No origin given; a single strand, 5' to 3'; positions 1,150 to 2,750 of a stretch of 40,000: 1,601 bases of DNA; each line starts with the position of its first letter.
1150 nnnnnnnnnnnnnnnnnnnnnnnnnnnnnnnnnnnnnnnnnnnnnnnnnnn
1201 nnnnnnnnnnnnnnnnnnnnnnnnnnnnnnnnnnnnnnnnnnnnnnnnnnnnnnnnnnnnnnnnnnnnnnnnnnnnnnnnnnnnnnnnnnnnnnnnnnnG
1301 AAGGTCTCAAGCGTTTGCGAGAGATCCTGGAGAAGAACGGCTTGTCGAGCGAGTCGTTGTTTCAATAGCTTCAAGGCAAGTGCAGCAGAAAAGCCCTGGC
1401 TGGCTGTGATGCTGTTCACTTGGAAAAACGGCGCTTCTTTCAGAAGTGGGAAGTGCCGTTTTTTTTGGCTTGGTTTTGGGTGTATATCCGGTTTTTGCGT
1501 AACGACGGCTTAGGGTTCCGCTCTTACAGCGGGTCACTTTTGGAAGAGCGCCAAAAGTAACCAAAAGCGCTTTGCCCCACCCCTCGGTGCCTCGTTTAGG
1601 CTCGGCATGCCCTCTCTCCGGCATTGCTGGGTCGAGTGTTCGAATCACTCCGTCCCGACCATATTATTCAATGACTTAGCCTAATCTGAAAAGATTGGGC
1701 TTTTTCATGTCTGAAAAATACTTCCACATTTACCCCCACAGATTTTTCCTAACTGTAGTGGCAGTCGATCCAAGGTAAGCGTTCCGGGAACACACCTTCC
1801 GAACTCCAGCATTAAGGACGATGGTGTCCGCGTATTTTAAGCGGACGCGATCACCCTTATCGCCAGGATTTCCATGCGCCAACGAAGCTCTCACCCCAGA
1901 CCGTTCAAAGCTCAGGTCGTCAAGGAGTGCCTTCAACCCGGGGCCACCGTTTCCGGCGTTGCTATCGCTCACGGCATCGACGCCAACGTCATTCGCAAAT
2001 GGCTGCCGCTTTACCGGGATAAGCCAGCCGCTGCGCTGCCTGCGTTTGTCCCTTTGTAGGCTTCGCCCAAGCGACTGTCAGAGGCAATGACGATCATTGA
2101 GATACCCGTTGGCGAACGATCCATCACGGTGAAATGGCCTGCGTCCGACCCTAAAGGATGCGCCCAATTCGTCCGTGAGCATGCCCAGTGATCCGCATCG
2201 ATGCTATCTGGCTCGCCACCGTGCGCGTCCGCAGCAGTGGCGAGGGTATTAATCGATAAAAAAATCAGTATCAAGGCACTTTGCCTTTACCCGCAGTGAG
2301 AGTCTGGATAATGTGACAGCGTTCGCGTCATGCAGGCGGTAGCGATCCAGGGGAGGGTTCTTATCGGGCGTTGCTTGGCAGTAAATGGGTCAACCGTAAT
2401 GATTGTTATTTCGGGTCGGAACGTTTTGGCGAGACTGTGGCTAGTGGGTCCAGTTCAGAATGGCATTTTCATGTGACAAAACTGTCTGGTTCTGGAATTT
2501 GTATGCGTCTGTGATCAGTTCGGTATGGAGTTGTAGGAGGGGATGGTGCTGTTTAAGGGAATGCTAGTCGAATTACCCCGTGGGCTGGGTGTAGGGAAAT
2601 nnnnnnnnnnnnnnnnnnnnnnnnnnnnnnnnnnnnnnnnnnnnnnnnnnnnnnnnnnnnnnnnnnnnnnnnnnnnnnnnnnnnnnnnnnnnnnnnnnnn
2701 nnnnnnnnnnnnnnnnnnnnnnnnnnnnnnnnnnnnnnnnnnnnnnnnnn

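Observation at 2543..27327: Complete Dpd-type 7-deazaguanine DNA modification/restriction system on an island next to rpoS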

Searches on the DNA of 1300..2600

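Call 40: search_rna_families(source=window, start=1300, end=2600, threshold=evalue, max_evalue=1)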
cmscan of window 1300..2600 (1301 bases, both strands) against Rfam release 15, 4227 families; matches with E-value up to 1: 0.
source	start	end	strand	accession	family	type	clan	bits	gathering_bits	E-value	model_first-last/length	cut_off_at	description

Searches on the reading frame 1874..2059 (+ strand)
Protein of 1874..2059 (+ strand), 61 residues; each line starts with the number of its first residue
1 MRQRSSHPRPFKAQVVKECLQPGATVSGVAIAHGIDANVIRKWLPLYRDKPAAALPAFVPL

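Call 53: search_protein_families(library=pfam, proteins=[window:1874-2059:+], max_evalue=0.01)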
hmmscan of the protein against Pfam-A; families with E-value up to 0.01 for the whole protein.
window:1874-2059:+ (61 aa): 3 families
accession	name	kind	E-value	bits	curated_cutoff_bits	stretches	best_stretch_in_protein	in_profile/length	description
PF01527.26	HTH_Tnp_1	-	2.7e-10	40.7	24.1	1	1-52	1-51/75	Transposase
PF13384.12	HTH_23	-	0.00027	21.1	24.6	1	12-50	7-45/50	Homeodomain-like domain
PF13542.12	HTH_Tnp_ISL3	-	0.0098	15.8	27.4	0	2-43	7-46/51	Helix-turn-helix domain of transposase family ISL3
